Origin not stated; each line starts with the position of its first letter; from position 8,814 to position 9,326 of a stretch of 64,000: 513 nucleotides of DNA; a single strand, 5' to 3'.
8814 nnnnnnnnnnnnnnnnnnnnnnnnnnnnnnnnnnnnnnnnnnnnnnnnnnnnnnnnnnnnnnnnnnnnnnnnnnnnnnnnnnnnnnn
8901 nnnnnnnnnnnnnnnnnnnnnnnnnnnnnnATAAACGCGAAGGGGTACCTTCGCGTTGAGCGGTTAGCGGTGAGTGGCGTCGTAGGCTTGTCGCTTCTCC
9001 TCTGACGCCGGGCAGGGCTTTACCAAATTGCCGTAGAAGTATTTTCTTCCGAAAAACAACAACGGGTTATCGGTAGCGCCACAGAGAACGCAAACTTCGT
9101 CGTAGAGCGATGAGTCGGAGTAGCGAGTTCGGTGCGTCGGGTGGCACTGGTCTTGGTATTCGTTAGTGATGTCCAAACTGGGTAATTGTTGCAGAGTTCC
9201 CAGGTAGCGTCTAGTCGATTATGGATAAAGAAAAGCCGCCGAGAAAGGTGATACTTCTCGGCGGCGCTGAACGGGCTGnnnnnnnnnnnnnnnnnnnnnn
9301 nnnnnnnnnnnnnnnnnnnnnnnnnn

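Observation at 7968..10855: Mosaic-composition island inserted between dnaJ-like and dnaK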

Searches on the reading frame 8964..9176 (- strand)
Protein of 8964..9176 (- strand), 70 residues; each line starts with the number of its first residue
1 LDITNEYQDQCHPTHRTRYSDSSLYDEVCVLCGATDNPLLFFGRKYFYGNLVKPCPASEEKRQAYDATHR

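Call 3: search_protein_families(library=pfam, proteins=[window:8964-9176:-], max_evalue=1)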
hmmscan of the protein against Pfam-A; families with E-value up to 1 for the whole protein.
window:8964-9176:- (70 aa): 0 families

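Call 4: search_protein_families(library=padloc, proteins=[window:8964-9176:-], max_evalue=1)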
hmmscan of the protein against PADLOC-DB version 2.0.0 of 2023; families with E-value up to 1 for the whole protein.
window:8964-9176:- (70 aa): 0 families

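Call 5: search_protein_families(library=ncbifam, proteins=[window:8964-9176:-], max_evalue=1)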
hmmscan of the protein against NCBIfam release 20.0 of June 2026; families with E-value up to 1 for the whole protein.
window:8964-9176:- (70 aa): 1 family
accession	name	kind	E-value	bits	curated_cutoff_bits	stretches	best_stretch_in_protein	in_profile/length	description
NF045733.1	StyMonoxStyB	equivalog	0.14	12.1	200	1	10-47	109-147/150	styrene monooxygenase NADH-dependent flavin reductase subunit StyB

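Call 44: find_related_loci(query=window:8964-9176:-, collection=viral_contigs, flank=6000)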
Query window:8964-9176:- (70 aa) in viral_contigs; peptide patterns used: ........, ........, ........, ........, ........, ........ (x = any residue, [..] = any of these).
12 stretches matched a pattern; 4 encode a relative of the query (tblastn E <= 1e-3); 4 distinct loci.
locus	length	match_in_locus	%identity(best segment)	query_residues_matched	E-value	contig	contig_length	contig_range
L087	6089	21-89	91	15-37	2e-10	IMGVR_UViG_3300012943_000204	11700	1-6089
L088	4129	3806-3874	87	15-37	5e-10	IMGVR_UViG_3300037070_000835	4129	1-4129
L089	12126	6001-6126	56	15-59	1e-9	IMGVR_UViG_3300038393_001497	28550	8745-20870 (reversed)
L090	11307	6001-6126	56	15-59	1e-9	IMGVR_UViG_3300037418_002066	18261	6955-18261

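Call 48: search_protein_families(library=phrogs, proteins=[window:8964-9176:-, L089:5950-6138:+, L088:3749-3952:+], max_evalue=0.1)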
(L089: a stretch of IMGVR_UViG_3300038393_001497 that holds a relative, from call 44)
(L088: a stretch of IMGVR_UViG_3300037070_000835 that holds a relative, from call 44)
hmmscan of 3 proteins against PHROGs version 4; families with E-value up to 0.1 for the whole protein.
window:8964-9176:- (70 aa): 0 families

L089:5950-6138:+ (62 aa): 0 families

L088:3749-3952:+ (67 aa): 0 families

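Call 51: search_dna_similar(query=window:8964-9176:-, collection=phages, mode=protein, max_evalue=0.001, max_rows=30)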
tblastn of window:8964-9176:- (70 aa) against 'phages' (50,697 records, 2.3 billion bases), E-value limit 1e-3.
Records with a match: 3; places in all: 3; records where one place covers at least 80% of the query: 1.
Best place of each record, by identity: 60-80% 1; <60% 2.
By first word of the organism name: Mesorhizobium 1; Rhizobium 1; Rhodobacter 1.
By host as written in the record: Mesorhizobium loti R7ANS 1; Rhizobium phaseoli sv. giardinii IE4771 1; Rhodobacter capsulatus YW1 1.
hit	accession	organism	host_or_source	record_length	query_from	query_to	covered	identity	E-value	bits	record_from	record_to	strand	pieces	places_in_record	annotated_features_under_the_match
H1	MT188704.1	Mesorhizobium phage Cp1R7A-A1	Mesorhizobium loti R7ANS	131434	12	67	80%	51.8%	1e-7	52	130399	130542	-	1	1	hypothetical protein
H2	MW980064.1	Rhizobium phage RHEph12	Rhizobium phaseoli sv. giardinii IE4771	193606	11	59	70%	42.9%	4e-5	45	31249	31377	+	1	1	hypothetical protein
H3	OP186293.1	Rhodobacter phage RcXuper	Rhodobacter capsulatus YW1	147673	12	36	36%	68.0%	7e-5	44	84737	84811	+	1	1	hypothetical protein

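Call 85: get_annotated_region(hit=H1, flank=2500)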
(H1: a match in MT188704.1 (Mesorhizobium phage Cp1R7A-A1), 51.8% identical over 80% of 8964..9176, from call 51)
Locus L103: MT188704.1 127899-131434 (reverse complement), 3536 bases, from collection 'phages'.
description: Mesorhizobium phage Cp1R7A-A1, complete genome.
organism: Mesorhizobium phage Cp1R7A-A1 (NCBI taxid 2723894)
taxonomy: Viruses; Duplodnaviria; Heunggongvirae; Uroviricota; Caudoviricetes
host: Mesorhizobium loti R7ANS; source: -; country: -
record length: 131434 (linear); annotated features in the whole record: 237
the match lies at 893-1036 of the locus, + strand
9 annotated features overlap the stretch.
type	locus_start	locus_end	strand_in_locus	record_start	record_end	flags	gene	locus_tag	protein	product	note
CDS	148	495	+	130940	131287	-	-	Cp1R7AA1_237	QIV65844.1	hypothetical protein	Hypothetical protein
CDS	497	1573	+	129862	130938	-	-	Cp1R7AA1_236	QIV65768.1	hypothetical protein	Hypothetical protein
CDS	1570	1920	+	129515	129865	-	-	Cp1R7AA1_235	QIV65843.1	hypothetical protein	Hypothetical protein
CDS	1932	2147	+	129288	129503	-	-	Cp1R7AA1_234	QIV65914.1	hypothetical protein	Hypothetical protein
CDS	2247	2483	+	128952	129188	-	-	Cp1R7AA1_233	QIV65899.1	hypothetical protein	Hypothetical protein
CDS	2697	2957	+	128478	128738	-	-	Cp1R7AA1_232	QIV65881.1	UPF0335 protein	Hypothetical protein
CDS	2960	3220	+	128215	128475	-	-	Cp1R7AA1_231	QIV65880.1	hypothetical protein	Hypothetical protein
CDS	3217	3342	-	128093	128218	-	-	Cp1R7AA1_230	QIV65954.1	hypothetical protein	Hypothetical protein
CDS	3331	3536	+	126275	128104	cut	-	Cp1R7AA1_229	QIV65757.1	portal protein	Portal protein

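Call 86: get_annotated_region(hit=H2, flank=2500)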
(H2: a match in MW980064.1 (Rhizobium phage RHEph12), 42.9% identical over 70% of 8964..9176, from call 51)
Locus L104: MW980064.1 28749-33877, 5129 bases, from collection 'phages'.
description: Rhizobium phage RHEph12, complete genome.
organism: Rhizobium phage RHEph12 (NCBI taxid 2836128)
taxonomy: Viruses; Duplodnaviria; Heunggongvirae; Uroviricota; Caudoviricetes
host: Rhizobium phaseoli sv. giardinii IE4771; source: agricultural lands; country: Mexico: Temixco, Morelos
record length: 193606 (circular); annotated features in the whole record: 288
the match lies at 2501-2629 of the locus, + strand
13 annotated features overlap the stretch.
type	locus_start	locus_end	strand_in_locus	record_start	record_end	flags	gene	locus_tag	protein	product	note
CDS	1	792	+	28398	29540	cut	-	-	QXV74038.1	thymidylate synthase protein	GO_function: GO:0004799 - thymidylate synthase activity; GO_process: GO:0006231 - dTMP biosynthetic process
CDS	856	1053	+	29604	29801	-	-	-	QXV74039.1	hypothetical protein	-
CDS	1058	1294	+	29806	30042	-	-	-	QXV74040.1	hypothetical protein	-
CDS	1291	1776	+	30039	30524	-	-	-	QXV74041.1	hypothetical protein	-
CDS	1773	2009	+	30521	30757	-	-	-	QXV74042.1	hypothetical protein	-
CDS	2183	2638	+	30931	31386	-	-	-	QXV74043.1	hypothetical protein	-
CDS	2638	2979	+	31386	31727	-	-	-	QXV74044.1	hypothetical protein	-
CDS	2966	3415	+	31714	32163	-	-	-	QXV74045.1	hypothetical protein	-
CDS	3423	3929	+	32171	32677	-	-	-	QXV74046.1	hypothetical protein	-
CDS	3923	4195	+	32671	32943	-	-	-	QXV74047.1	hypothetical protein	-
CDS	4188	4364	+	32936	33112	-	-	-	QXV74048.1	hypothetical protein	-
CDS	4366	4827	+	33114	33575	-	-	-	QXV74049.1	hypothetical protein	-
CDS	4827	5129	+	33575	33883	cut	-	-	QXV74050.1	hypothetical protein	-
